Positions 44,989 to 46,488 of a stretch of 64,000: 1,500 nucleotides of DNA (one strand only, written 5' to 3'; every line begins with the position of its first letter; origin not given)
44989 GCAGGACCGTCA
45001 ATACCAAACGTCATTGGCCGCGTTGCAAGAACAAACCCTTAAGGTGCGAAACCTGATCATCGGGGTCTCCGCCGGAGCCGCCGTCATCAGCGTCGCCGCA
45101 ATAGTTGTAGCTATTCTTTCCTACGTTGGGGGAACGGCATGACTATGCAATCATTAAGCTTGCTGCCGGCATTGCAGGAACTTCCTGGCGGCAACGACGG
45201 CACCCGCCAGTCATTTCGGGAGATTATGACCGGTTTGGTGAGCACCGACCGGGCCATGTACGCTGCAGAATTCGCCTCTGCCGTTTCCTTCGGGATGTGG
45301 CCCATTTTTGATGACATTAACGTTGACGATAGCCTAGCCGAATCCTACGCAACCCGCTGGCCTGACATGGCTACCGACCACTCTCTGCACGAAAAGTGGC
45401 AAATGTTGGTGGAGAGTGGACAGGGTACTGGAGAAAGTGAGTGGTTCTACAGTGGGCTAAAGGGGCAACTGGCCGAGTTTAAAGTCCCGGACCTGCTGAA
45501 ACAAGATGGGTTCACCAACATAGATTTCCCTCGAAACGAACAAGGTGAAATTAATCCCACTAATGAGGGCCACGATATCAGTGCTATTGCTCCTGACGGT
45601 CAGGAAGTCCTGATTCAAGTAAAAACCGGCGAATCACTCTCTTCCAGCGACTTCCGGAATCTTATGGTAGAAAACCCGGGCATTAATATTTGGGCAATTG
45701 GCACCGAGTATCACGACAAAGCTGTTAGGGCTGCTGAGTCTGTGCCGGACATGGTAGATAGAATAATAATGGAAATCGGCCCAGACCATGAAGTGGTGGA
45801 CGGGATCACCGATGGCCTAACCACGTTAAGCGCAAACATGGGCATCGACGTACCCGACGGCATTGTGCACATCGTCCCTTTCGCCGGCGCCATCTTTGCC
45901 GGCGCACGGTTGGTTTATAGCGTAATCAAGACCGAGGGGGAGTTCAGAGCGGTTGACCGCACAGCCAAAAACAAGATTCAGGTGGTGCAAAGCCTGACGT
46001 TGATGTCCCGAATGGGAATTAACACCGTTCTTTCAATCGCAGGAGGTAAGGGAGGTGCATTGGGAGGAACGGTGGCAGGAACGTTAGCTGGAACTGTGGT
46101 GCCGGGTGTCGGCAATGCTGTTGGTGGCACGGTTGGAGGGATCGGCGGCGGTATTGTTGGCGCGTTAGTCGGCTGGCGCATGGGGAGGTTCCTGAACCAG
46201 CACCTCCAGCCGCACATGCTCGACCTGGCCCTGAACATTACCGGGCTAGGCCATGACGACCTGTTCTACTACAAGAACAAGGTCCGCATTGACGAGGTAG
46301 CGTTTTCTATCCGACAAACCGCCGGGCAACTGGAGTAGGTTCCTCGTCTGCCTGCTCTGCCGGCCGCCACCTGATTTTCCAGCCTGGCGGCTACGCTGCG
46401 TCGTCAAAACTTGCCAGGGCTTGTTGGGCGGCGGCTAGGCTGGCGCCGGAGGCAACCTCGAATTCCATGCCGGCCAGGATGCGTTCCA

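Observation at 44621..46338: Overlapping gene pair: membrane-anchored coiled-coil protein + nuclease-fold-like protein with glycine-zipper membrane domain, in a lower-GC insert between glycolate oxidase and glyoxylate aminotransferase genes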

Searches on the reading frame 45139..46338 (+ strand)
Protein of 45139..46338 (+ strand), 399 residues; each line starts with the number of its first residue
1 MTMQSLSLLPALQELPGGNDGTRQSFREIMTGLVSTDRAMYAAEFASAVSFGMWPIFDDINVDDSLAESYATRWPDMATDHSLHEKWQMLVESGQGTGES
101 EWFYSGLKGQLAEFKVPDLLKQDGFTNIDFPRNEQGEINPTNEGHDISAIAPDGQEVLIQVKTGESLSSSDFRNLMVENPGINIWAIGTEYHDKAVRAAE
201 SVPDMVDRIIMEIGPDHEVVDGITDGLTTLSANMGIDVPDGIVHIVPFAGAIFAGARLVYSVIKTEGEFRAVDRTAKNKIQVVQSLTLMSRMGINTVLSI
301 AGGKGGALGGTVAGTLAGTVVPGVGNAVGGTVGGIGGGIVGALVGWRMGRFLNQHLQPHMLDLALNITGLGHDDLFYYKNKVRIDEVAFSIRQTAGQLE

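Call 3: search_protein_families(library=pfam, proteins=[window:45139-46338:+], max_evalue=1)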
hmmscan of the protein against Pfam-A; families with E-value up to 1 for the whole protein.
window:45139-46338:+ (399 aa): 4 families
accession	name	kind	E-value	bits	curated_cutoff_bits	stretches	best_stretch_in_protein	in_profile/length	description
PF09546.15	Spore_III_AE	-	0.059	13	27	1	264-332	163-230/321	Stage III sporulation protein AE (spore_III_AE)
PF12486.13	VasL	-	0.2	12.1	27.3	1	64-112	21-69/147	Type VI secretion system, EvfB, or VasL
PF05818.17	TraT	-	0.23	11.7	31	1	299-351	83-129/214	Enterobacterial TraT complement resistance protein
PF06897.17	DUF1269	-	0.67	10.8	26.9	0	307-360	1-56/100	Protein of unknown function (DUF1269)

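Call 4: search_protein_families(library=padloc, proteins=[window:45139-46338:+], max_evalue=1)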
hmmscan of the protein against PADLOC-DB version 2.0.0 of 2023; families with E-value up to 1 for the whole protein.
window:45139-46338:+ (399 aa): 3 families
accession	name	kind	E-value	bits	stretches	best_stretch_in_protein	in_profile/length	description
PDLC05008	PDC-S36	-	0.022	12.5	1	143-171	197-225/280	-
PDLC03842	LeoB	-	0.17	8.7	1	275-340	412-474/568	-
PDLC03841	LeoBC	-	0.48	7.4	1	282-349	442-505/601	-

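Call 5: search_protein_families(library=ncbifam, proteins=[window:45139-46338:+], max_evalue=1)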
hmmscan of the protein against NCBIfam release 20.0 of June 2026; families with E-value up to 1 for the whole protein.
window:45139-46338:+ (399 aa): 1 family
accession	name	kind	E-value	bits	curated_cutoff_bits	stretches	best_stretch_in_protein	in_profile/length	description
NF053611.1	YiaD_Gzip_OmpA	equivalog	0.087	12.5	175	1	304-350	26-73/206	YiaD family glycine zipper/OmpA-like lipoprotein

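Call 6: find_homologous_proteins(query=window:45139-46335:+, max_evalue=0.001)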
Query window:45139-46335:+ (399 aa): 529 proteins with E <= 0.001 among 8000 candidates; the best 120 are listed.
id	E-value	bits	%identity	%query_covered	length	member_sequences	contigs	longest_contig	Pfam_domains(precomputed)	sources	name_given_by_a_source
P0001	3.3e-261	884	99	100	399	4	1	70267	-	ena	-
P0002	1.2e-173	596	66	100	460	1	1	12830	-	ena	-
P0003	2.3e-157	542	66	100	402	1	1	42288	-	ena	-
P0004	1.4e-147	510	61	99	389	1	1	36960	-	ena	-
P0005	3.3e-145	502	60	99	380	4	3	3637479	-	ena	-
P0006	7.6e-137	474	57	99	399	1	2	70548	-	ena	-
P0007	6.5e-136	471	57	100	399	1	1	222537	-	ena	-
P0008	3.6e-135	469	44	93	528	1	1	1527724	-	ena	-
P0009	1.9e-134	467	57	100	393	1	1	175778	-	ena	-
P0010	8.2e-134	464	56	94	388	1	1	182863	-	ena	-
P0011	8.5e-134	464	57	100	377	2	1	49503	-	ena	-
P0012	8.7e-134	464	56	100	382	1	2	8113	-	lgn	-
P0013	2.6e-133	463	56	100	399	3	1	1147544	-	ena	-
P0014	3.0e-133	463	60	99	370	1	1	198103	-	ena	-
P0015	5.9e-133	462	60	100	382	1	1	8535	-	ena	-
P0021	1.8e-130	453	50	86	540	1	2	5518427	-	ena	-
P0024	5.9e-130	452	48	83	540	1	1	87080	-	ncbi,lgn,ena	-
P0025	2.3e-129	450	59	100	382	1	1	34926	-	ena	-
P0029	6.8e-128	445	58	100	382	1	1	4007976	-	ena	-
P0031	5.2e-127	442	55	100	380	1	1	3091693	-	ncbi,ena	-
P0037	2.3e-126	440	56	99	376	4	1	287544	-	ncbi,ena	-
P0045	6.2e-125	435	57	100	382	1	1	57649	-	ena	-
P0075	6.1e-120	419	54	100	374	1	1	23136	-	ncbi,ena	-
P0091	7.2e-118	412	54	100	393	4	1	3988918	-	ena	-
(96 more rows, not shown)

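Call 9: find_related_loci(query=A1, collection=genome_contigs, flank=6000)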
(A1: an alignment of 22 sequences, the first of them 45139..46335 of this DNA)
Query A1 (399 aa) in genome_contigs; peptide patterns used: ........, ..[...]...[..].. (x = any residue, [..] = any of these).
95 stretches matched a pattern; 77 encode a relative of the query (tblastn E <= 1e-3); 77 distinct loci.
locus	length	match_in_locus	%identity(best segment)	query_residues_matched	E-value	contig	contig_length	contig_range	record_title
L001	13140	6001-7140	54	1-398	6e-132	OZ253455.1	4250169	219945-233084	MAG: Dehalococcoidia bacterium isolate 8f47c5d3-311d-4638-95b8-763d0010c228 genome assembly, chromosome: 1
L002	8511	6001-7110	55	1-398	1e-131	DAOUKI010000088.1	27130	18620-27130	MAG TPA_asm: Dehalococcoidia bacterium isolate S5_319 k113_1071027, whole genome shotgun sequence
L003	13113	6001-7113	56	1-398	6e-128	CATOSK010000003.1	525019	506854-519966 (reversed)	MAG: uncultured Dehalococcoidia bacterium isolate 8b0b6f7a-36e1-4cb0-bede-a28c8a76f2f9 genome assembly, contig: contig_3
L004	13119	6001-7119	54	1-399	1e-125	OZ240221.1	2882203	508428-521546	MAG: Dehalococcoidia bacterium isolate 7567415b-4a3e-4746-a007-9ac3d6e47015 genome assembly, chromosome: 1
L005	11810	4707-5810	54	1-398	1e-124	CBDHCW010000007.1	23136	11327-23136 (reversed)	MAG: Dehalococcoidia bacterium isolate f317910e-ed28-456f-a3ed-2e11039cb329 genome assembly, contig: contig_7, whole gen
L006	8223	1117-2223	53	1-398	2e-124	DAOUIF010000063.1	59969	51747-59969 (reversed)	MAG TPA_asm: Dehalococcoidia bacterium isolate S24_152 75263, whole genome shotgun sequence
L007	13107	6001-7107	54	1-398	5e-122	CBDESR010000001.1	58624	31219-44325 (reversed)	MAG: Dehalococcoidia bacterium isolate 12ea5684-3b4d-425b-8812-d35473491086 genome assembly, contig: contig_1, whole gen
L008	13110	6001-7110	54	1-398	7e-122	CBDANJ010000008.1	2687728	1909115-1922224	MAG: Dehalococcoidia bacterium isolate 1adee7ed-d6c2-401a-a923-f2c387bbb7f6 genome assembly, contig: contig_7, whole gen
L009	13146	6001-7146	51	1-398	7e-121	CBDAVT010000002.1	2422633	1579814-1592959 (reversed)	MAG: Dehalococcoidia bacterium isolate d99c038b-be98-4ce4-a01a-7fb719fe35ca genome assembly, contig: contig_2, whole gen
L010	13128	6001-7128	55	1-398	1e-120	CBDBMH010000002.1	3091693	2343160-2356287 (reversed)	MAG: Dehalococcoidia bacterium isolate 54ca6173-90b9-4e1c-a49d-3e10b3dce350 genome assembly, contig: contig_2, whole gen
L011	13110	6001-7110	53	1-398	2e-120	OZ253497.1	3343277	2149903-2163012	MAG: Dehalococcoidia bacterium isolate 26888d32-e7c5-4b4d-ad7e-377fcaf888ab genome assembly, chromosome: 1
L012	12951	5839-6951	50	1-399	6e-118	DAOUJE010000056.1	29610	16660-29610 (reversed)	MAG TPA_asm: Dehalococcoidia bacterium isolate S32_243 k113_2583747, whole genome shotgun sequence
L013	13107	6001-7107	52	1-398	9e-115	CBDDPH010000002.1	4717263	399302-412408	MAG: Candidatus Latescibacterota bacterium isolate fcaf43fe-a799-4ace-af36-b323ac78cc8e genome assembly, contig: contig_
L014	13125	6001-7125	49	3-398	6e-114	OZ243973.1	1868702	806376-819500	MAG: Dehalococcoidia bacterium isolate c12eba2c-6843-4f56-bba3-689c727c708a genome assembly, chromosome: 1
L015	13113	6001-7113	50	1-398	1e-113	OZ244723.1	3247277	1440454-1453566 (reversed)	MAG: Dehalococcoidia bacterium isolate 760011ba-b86d-4164-aa55-395d04384f54 genome assembly, chromosome: 1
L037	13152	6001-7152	50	1-395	4e-106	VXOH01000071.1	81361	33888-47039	MAG: Chloroflexi bacterium isolate SB0662_bin_28 NODE_290_length_81361_cov_45.129351, whole genome shotgun sequence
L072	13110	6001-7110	54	1-398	6e-124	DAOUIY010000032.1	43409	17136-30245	MAG TPA_asm: Dehalococcoidia bacterium isolate S32_229 k113_1983416, whole genome shotgun sequence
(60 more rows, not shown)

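Call 16: search_solved_structures(query=A2, max_evalue=10, show_alignments=2)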
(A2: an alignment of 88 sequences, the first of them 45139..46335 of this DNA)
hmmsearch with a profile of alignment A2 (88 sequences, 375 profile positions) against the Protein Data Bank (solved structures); distinct sequences matched with E-value up to 10: 1.
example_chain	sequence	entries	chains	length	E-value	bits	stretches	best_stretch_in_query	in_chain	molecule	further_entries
2ftu_A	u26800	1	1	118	1.6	10.7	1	42-97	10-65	Alpha-2-macroglobulin receptor-associated protein, domain 3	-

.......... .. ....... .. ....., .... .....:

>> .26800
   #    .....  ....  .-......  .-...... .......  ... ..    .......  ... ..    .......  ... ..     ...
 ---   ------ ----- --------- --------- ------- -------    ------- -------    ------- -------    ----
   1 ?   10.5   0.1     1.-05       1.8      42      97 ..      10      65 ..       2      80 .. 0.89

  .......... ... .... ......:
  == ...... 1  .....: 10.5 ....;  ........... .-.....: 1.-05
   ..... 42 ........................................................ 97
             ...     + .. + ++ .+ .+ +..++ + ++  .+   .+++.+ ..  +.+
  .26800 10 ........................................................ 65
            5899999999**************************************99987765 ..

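Call 17: search_protein_families(library=phrogs, proteins=[window:45139-46338:+], max_evalue=1)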
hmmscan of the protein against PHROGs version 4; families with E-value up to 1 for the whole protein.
window:45139-46338:+ (399 aa): 17 families
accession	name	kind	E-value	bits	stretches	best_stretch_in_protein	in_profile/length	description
phrog_11489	-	unknown function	1.1e-06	28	1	297-355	718-778/1717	-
phrog_1047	-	tail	4.9e-06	25.9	1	299-351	855-911/1251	tail associated lysin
phrog_24596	-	unknown function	8.1e-06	25.3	1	294-352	708-766/1052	-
phrog_794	-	tail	2.4e-05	24.2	1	289-357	612-679/763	tail length tape measure protein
phrog_10341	-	lysis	0.0001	22.3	1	297-349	134-186/577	endolysin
phrog_16692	-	unknown function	0.0001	21.8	1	300-354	715-769/1107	-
phrog_3405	-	unknown function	0.00016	21.5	1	297-349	453-505/645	-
phrog_167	-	tail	0.00072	18.3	1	241-345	605-723/1555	tail length tape measure protein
phrog_14486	-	unknown function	0.0018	18.5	1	260-345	326-405/489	-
phrog_23574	-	tail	0.002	16.4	1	301-345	817-861/1441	tail length tape measure protein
phrog_58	-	tail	0.0035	16.7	1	159-343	1281-1471/1544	tail length tape measure protein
phrog_28412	-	unknown function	0.0046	15.8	1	291-342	916-967/1244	-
phrog_14537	-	unknown function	0.011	16.1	1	306-378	32-102/295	-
phrog_34863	-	unknown function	0.016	14.3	1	296-355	394-453/966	-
phrog_8949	-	unknown function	0.032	14.6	1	220-346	73-199/557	-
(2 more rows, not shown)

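Call 21: predict_structure(alignment_id=A2)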
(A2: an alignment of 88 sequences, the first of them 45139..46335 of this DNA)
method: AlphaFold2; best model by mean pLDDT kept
length: 399 residues; sequences in the alignment: 88
mean_pLDDT: 70.0   pTM: 0.46
mean pLDDT of the five models: 70.0, 64.9, 64.4, 58.3, 57.2
residues with pLDDT >= 90: 38; 70-90: 218; 50-70: 46; < 50: 97
segments of 3 or more residues with pLDDT < 50: 1-62, 306-337
pLDDT, mean of each block of 10 residues (from residue 1): 38 38 42 37 35 34 71 90 87 70 82 86 91 85 85 91 75 85 81 78 69 62 87 84 73 80 77 83 89 85 54 35 35 46 72 87 89 81 71 60
secondary structure, 60 per line:
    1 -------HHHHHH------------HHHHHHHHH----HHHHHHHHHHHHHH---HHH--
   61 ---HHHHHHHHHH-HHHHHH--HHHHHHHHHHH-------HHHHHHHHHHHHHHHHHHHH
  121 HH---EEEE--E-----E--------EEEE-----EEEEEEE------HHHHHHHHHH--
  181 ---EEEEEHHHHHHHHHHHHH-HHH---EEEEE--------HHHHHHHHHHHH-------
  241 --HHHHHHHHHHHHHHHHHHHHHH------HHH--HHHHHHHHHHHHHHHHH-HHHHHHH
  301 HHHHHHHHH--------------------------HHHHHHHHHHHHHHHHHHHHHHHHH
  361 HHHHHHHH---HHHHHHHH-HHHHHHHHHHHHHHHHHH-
elements in order: H8-13 H26-34 H39-52 H64-73 H75-80 H83-93 H101-122 E126-129 E147-150 E156-162 H169-178 E184-188 H189-201 E209-213 H222-233 H243-264 H276-292 H294-309 H336-368 H372-379 H381-398

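Call 24: fold_search(model_id=the predicted structure, library=pdb)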
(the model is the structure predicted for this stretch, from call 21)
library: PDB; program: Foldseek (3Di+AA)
matches with E <= 10: 738; with E <= 0.001: 0
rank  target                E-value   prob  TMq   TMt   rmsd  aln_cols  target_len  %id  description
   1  5b63_C                9.2e-02  0.11  0.12  0.10  19.9       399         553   10  Crystal structures of E.coli arginyl-tRNA synthetase (ArgRS) in complex with substrate tRNA(Arg) (released 2017-05-31)
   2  8dt1_A                2.1e-01  0.18  0.11  0.16  17.8       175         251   16  Crystal Structure of a Putative D-beta-hydroxybutyrate dehydrogenase from Burkholderia cenocepacia J2315 in complex wi (released 2022-08-17)
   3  8dt1_B                2.7e-01  0.21  0.11  0.16  16.6       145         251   14  Crystal Structure of a Putative D-beta-hydroxybutyrate dehydrogenase from Burkholderia cenocepacia J2315 in complex wi (released 2022-08-17)
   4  8vv2_A                2.7e-01  0.05  0.11  0.07  24.2       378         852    9  Cryo-EM Structure of DHX36 bound to a RNA G-quadruplex derived from the cMyc G-quadruplex, Class 1 (released 2025-07-30)
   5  8dt1_C                3.0e-01  0.16  0.11  0.16  18.4       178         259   15  Crystal Structure of a Putative D-beta-hydroxybutyrate dehydrogenase from Burkholderia cenocepacia J2315 in complex wi (released 2022-08-17)
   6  4bmv_B                3.3e-01  0.23  0.12  0.18  18.2       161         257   10  Short-chain dehydrogenase from Sphingobium yanoikuyae in complex with NADPH (released 2014-03-19)
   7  2vsi_B                3.5e-01  0.30  0.11  0.18  10.3        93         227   12  Synthesis of CDP-activated ribitol for teichoic acid precursors in Streptococcus pneumoniae (released 2008-12-30)
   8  6ze0_A                3.5e-01  0.21  0.12  0.17  17.4       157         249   10  Orthorhombic crystal structure of the bulky-bulky ketone specific alcohol dehydrogenase from Comamonas testosteroni (released 2020-11-11)
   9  6zdz_A                3.7e-01  0.21  0.12  0.18  17.6       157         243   10  Tetragonal crystal structure of the bulky-bulky ketone specific alcohol dehydrogenase from Comamonas testosteroni (released 2020-11-11)
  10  8btg_A                3.7e-01  0.08  0.11  0.13  24.1       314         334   10  Cryo-EM structure of the bacterial replication origin opening basal unwinding system (released 2024-02-14)
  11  6ze0_B                3.9e-01  0.20  0.12  0.17  17.7       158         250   10  Orthorhombic crystal structure of the bulky-bulky ketone specific alcohol dehydrogenase from Comamonas testosteroni (released 2020-11-11)
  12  4bmv_F                4.5e-01  0.21  0.12  0.17  17.2       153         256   12  Short-chain dehydrogenase from Sphingobium yanoikuyae in complex with NADPH (released 2014-03-19)
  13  4bmv_I                4.5e-01  0.20  0.12  0.17  17.4       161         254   10  Short-chain dehydrogenase from Sphingobium yanoikuyae in complex with NADPH (released 2014-03-19)
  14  8vvd_A                4.8e-01  0.06  0.14  0.08  23.8       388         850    9  Cryo-EM Structure of DHX36 bound to a RNA G-quadruplex derived from the cMyc G-quadruplex, Class 2 (released 2025-07-30)
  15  5k6a_C                5.0e-01  0.12  0.12  0.18  19.1       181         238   12  Trypanosoma brucei Pteridine reductase 1 (PTR1) in complex with compound 1 (released 2017-03-22)
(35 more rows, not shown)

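Call 29: search_protein_families(library=pfam, alignment_id=A1, max_evalue=1)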
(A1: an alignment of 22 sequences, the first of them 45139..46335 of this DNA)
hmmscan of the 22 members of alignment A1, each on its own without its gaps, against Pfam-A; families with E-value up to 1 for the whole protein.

A. member 1, window:45139-46335:+ (399 aa): 4 families
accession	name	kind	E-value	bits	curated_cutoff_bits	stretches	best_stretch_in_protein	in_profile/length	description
PF09546.15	Spore_III_AE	-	0.059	13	27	1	264-332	163-230/321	Stage III sporulation protein AE (spore_III_AE)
PF12486.13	VasL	-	0.2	12.1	27.3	1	64-112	21-69/147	Type VI secretion system, EvfB, or VasL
PF05818.17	TraT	-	0.23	11.7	31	1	299-351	83-129/214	Enterobacterial TraT complement resistance protein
PF06897.17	DUF1269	-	0.67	10.8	26.9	0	307-360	1-56/100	Protein of unknown function (DUF1269)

B. families by the number of members that match (of 22 scanned): 18 families
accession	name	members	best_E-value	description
PF21724.2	DUF6861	7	0.0032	Family of unknown function (DUF6861)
PF13020.12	NOV_C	6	0.019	Protein NO VEIN, C-terminal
PF04471.18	Mrr_cat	5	0.0047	Restriction endonuclease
PF13488.11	Gly-zipper_Omp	5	0.011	Glycine zipper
PF06897.17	DUF1269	4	0.00036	Protein of unknown function (DUF1269)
PF13670.12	PepSY_2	3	0.036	Peptidase propeptide and YPEB domain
PF19180.5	DUF5862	2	0.0047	Family of unknown function (DUF5862)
PF20721.2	C19orf12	2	0.049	C19orf12-like protein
PF09546.15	Spore_III_AE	2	0.059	Stage III sporulation protein AE (spore_III_AE)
PF20159.5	YidB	2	0.15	YidB-like protein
PF10880.13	DUF2673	1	0.073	Protein of unknown function (DUF2673)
PF21937.1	Yop-YscD_ppl_2nd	1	0.095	YscD/CdsD-like Bon-like domain 2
PF13489.12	Methyltransf_23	1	0.19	Methyltransferase domain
PF12486.13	VasL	1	0.2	Type VI secretion system, EvfB, or VasL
PF05818.17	TraT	1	0.23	Enterobacterial TraT complement resistance protein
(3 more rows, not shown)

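Call 43: find_encoding_contigs(protein=window:45139-46338:+, flank=10000, max_places=4)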
Protein window:45139-46338:+ (399 aa): 2 contigs read that carry it; 1 place shown.
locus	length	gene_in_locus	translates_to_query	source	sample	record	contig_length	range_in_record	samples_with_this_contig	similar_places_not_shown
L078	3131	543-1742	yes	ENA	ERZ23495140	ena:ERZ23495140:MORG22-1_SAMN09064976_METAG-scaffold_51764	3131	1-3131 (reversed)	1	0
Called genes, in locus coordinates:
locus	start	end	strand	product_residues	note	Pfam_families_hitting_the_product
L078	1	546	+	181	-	?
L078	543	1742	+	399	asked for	-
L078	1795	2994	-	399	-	PF00266:Aminotran_5, PF00155:Aminotran_1_2 (weak)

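Call 44: find_encoding_contigs(protein=P0005, flank=10000, max_places=2)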
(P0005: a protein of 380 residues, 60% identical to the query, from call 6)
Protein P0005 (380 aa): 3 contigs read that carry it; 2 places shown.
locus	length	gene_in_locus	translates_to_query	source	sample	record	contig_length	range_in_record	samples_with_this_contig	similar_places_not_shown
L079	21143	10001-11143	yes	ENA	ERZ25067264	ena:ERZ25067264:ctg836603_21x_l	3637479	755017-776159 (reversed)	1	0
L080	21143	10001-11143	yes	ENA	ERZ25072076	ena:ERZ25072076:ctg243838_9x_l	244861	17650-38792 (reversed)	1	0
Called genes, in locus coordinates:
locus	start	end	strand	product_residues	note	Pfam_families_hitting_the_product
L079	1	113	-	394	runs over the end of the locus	PF01408:GFO_IDH_MocA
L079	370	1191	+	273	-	PF01936:NYN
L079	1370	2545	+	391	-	PF01266:DAO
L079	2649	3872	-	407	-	PF00764:Arginosuc_synth, PF20979:Arginosuc_syn_C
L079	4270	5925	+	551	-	-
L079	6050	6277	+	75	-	PF00560:LRR_1 (faint)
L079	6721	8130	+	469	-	-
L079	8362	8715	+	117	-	PF08734:GYD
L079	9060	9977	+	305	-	-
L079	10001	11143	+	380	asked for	-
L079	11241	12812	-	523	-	-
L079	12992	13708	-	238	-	PF02834:LigT_PEase, PF13563:2_5_RNA_ligase2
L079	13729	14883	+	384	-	PF02746:MR_MLE_N, PF13378:MR_MLE_C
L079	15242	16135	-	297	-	PF00557:Peptidase_M24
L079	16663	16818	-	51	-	-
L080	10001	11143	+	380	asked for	-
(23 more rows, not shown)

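Call 45: find_encoding_contigs(protein=P0021, flank=10000, max_places=2)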
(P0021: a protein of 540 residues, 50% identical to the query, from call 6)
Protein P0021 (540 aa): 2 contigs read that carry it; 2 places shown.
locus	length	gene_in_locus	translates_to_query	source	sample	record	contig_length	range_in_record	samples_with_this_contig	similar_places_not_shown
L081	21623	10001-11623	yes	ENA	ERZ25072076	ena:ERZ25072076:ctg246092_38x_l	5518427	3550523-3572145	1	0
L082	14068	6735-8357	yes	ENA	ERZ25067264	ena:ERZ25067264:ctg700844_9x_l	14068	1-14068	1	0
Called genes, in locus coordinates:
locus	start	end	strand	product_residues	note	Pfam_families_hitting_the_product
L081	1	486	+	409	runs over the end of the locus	PF03773:ArsP_1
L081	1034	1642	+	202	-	PF03803:Scramblase, PF04525:LOR (faint)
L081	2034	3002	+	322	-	PF13088:BNR_2 (faint), PF14870:PSII_BNR (weak), PF25852:DUF6242_C (faint), PF02012:BNR (faint), PF15902:Sortilin-Vps10, PF14870:PSII_BNR (weak), PF15902:Sortilin-Vps10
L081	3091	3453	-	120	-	PF05942:PaREP1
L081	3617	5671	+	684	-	PF05378:Hydant_A_N, PF01968:Hydantoinase_A, PF19278:Hydant_A_C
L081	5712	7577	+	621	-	PF02538:Hydantoinase_B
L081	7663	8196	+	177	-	PF05685:Uma2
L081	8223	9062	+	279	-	PF00106:adh_short, PF13561:adh_short_C2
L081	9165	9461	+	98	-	-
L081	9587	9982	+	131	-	-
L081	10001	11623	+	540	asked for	-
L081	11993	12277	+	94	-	PF13443:HTH_26 (weak), PF01381:HTH_3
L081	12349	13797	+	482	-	PF00355:Rieske, PF11723:Aromatic_hydrox (faint)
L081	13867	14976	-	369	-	PF00296:Bac_luciferase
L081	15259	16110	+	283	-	PF00296:Bac_luciferase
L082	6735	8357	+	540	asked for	-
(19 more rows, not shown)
